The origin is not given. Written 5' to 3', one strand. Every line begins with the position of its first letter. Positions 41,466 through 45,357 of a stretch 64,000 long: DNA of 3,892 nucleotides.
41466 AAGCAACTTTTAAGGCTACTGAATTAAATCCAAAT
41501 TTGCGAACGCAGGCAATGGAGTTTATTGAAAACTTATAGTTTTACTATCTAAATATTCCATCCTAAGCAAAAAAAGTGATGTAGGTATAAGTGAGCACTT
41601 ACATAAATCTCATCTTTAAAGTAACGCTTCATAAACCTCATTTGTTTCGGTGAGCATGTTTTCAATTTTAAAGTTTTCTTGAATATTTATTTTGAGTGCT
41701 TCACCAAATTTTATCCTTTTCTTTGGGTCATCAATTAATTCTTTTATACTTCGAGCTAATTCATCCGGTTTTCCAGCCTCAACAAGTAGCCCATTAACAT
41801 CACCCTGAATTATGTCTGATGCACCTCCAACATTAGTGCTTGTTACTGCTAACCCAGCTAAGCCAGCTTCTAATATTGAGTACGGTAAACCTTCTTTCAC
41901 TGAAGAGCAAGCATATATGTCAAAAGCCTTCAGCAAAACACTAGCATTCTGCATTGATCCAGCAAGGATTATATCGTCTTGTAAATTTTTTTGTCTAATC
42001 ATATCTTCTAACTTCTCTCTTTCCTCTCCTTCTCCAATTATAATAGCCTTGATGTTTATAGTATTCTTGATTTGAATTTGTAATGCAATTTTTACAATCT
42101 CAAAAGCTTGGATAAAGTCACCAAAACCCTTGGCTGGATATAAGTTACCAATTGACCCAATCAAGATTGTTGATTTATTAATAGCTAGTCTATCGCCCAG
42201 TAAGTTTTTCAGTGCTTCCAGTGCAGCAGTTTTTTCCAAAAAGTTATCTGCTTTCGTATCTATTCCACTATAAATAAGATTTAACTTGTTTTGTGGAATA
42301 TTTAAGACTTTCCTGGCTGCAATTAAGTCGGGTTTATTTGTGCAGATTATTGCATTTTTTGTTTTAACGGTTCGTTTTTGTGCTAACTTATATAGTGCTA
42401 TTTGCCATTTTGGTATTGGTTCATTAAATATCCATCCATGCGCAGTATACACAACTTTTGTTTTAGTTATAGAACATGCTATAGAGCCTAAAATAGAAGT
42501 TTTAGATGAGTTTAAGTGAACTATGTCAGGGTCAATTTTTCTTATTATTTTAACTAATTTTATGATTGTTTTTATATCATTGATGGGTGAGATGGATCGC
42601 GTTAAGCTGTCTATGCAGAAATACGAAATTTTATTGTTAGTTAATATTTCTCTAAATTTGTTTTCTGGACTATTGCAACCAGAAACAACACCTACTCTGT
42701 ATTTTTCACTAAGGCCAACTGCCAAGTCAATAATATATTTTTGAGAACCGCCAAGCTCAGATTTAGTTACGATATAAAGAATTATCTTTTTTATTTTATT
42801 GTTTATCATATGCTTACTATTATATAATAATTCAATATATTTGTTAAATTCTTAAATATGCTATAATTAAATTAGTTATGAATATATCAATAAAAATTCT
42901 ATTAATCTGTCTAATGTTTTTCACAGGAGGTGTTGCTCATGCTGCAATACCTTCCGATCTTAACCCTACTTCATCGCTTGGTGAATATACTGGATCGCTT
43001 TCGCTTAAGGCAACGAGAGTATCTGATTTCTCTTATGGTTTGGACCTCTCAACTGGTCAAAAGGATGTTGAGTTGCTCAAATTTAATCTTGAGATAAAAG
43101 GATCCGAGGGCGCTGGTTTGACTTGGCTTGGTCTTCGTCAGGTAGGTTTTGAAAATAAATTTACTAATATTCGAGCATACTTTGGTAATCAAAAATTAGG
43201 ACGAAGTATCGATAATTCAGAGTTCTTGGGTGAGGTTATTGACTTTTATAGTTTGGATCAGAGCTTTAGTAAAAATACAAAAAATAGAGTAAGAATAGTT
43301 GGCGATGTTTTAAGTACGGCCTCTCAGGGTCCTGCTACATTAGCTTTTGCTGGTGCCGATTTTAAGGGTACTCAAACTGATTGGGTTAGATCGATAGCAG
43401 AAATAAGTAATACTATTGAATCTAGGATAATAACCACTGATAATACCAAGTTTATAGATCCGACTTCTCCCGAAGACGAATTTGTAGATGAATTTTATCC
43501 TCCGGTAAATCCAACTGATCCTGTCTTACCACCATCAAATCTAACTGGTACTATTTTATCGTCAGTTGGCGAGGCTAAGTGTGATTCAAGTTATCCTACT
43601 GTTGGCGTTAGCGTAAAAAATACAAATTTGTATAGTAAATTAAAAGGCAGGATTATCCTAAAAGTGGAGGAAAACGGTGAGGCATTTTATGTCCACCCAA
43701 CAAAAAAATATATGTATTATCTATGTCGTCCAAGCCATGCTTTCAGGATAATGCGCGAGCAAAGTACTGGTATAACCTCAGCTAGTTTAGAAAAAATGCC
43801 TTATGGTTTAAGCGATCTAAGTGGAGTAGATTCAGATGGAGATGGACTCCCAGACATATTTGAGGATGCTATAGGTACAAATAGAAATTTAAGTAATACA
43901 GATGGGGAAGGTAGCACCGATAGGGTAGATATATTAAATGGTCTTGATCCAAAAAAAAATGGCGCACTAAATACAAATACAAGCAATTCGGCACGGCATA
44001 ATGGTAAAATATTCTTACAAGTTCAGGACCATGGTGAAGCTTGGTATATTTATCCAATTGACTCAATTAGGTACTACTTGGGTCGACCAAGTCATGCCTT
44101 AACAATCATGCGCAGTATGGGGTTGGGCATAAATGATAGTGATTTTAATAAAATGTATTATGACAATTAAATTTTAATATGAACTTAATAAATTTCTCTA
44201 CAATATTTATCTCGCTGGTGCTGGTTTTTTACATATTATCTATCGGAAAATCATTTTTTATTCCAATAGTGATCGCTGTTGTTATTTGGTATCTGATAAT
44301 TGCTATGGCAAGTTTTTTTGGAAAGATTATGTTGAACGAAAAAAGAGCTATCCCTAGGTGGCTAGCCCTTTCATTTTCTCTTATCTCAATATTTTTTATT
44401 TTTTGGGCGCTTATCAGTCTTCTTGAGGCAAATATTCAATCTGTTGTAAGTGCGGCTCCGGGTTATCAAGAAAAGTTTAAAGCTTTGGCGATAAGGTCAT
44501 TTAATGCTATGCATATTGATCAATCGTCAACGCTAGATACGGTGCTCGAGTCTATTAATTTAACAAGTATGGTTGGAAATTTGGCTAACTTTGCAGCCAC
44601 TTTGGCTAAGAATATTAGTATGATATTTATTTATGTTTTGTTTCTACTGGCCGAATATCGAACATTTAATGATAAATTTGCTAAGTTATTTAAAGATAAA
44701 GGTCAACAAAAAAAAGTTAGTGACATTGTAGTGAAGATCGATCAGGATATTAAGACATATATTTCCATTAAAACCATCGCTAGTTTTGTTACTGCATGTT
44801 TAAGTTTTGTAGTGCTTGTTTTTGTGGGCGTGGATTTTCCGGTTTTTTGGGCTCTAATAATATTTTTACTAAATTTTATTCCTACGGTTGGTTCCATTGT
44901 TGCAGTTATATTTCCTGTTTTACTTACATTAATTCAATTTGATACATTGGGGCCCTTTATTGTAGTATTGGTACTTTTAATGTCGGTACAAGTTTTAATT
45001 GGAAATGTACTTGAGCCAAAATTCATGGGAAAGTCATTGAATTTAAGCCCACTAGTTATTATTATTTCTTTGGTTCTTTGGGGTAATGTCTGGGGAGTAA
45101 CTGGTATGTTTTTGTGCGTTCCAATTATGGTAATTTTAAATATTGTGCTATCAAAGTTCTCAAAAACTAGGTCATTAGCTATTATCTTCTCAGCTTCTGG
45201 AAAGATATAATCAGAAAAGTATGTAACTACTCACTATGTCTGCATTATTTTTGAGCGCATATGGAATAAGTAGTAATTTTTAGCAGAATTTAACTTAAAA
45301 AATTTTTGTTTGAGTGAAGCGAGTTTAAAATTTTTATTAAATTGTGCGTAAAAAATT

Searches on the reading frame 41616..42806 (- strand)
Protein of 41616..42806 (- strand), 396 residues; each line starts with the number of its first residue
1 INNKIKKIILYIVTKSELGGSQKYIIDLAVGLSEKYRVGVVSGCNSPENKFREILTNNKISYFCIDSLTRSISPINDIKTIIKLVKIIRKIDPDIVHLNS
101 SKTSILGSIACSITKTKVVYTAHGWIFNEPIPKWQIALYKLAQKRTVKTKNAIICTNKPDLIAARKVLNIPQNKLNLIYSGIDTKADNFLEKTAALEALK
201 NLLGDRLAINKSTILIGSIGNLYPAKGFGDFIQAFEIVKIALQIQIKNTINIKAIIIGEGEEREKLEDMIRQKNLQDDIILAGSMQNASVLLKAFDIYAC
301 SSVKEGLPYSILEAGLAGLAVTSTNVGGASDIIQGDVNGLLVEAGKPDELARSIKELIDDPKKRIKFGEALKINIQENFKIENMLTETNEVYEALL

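Call 22: search_protein_families(library=pfam, proteins=[window:41616-42806:-], max_evalue=0.001)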
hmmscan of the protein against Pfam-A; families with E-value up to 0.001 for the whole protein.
window:41616-42806:- (396 aa): 5 families
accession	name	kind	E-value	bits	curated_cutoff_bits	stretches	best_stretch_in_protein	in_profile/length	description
PF00534.26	Glycos_transf_1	-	3e-32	112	26.4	1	207-370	9-168/172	Glycosyl transferases group 1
PF13692.12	Glyco_trans_1_4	-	3.9e-27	95.7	27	1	215-360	3-142/142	Glycosyl transferases group 1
PF13439.12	Glyco_transf_4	-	4.8e-18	66.2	28.5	1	19-185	2-169/170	Glycosyltransferase Family 4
PF13477.12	Glyco_trans_4_2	-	5.2e-14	53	23.4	1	23-157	11-139/139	Glycosyl transferase 4-like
PF13579.12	Glyco_trans_4_4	-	4.8e-08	33.9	29.7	1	19-178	1-155/158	Glycosyl transferase 4-like domain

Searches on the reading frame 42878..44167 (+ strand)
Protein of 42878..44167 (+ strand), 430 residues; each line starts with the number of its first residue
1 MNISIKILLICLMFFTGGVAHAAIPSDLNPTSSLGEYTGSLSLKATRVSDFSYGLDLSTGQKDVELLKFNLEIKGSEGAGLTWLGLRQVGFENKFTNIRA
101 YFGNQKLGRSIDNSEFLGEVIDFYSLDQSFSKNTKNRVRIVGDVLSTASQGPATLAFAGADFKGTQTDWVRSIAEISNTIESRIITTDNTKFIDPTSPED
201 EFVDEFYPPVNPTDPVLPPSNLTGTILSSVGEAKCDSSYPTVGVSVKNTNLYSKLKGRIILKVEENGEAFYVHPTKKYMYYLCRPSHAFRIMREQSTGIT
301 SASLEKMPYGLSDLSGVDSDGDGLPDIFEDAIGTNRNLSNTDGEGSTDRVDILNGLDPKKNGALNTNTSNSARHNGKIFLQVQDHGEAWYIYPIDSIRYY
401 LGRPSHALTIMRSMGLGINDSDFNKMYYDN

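Call 4: search_protein_families(library=pfam, proteins=[window:42878-44167:+], max_evalue=1)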
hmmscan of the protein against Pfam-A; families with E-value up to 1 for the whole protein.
window:42878-44167:+ (430 aa): 1 family
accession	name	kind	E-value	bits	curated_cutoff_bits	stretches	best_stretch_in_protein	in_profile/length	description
PF18884.5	TSP3_bac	-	0.00028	21.1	25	1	318-335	1-18/22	Bacterial TSP3 repeat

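Call 5: search_protein_families(library=ncbifam, proteins=[window:42878-44167:+], max_evalue=1)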
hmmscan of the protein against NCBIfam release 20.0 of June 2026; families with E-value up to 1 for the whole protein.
window:42878-44167:+ (430 aa): 2 families
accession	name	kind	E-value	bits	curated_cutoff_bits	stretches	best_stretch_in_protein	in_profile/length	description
NF033765.2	gliding_CglD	equivalog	0.00024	19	400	1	315-352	263-300/1124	adventurous gliding motility lipoprotein CglD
NF047639.1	throspo3_MtsD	equivalog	0.0024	16.1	800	1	317-365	459-507/651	cell-cell cohesion protein MtsD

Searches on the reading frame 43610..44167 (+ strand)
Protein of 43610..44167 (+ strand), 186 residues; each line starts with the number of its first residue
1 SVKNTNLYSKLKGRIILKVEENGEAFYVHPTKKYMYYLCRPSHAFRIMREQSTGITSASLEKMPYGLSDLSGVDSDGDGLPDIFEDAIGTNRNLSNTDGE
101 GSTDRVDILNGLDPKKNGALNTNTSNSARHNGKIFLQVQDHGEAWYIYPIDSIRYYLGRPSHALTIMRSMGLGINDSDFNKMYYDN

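Call 28: find_homologous_proteins(query=window:43610-44167:+, max_evalue=0.001)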
Query window:43610-44167:+ (186 aa): 129 proteins with E <= 0.001 among 197 candidates; the best 120 are listed.
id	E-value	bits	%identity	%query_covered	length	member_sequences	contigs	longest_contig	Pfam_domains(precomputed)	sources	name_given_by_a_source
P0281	2.6e-60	221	56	95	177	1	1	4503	PF18884.6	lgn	-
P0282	2.3e-58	215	54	98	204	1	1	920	PF18884.6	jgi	-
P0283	3.3e-58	215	51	97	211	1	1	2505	PF18884.6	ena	-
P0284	1.1e-56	210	52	97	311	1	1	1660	PF18884.6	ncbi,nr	ncbi:hypothetical protein KAU19_07685, partial [Candidatus Parcubacteria bacterium]|nr:hypothetical 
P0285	2.4e-56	209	54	98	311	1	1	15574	PF01471.24,PF18884.6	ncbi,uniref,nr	ncbi:MAG: Thrombospondin type 3 repeat superfamily protein [Candidatus Falkowbacteria bacterium GW20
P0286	2.8e-56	208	55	94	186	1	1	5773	-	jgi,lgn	-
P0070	1.1e-55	206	53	95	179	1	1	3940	PF18884.6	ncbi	-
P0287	1.0e-54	203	50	97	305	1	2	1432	PF18884.6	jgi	jgi:hypothetical protein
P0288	1.7e-54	203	49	97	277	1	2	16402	PF18884.6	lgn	-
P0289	9.1e-54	200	51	97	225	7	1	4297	-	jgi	-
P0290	1.8e-53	199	49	97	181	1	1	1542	-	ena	-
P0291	2.5e-53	199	50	97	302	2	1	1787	PF18884.6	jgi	-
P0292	3.9e-53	198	51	96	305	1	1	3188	-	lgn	-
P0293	9.0e-52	194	53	85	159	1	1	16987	PF18884.6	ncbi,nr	ncbi:MAG: hypothetical protein PHQ42_03295, partial [Patescibacteria group bacterium]|nr:hypothetica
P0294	2.5e-51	192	52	95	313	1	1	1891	-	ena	-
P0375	8.7e-23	99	31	93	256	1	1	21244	PF06347.20,PF08239.18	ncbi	ncbi:MAG: SH3 domain-containing protein [bacterium]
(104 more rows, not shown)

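Call 76: search_protein_families(library=phrogs, proteins=[window:43610-44167:+, P0375], max_evalue=0.01)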
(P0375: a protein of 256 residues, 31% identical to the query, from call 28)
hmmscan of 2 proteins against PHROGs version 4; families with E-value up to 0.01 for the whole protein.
window:43610-44167:+ (186 aa): 0 families

P0375 (256 aa): 0 families

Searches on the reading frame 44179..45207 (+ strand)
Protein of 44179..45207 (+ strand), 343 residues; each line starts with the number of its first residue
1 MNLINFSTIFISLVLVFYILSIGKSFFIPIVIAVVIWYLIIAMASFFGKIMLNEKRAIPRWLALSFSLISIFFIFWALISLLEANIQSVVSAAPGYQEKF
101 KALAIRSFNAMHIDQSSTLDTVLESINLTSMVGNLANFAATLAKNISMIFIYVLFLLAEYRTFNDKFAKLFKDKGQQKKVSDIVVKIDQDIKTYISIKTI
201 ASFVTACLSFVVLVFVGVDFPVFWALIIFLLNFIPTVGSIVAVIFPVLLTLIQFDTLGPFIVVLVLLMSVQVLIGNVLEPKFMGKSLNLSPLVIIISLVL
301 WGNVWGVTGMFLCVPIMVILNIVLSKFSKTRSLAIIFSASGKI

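Call 22: search_protein_families(library=pfam, proteins=[window:44179-45207:+], max_evalue=0.001)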
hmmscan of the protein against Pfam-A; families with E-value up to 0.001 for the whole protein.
window:44179-45207:+ (343 aa): 1 family
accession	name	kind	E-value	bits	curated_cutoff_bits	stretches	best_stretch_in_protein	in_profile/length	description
PF01594.21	AI-2E_transport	-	4.9e-47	161.1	34.3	1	8-325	3-324/327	AI-2E family transporter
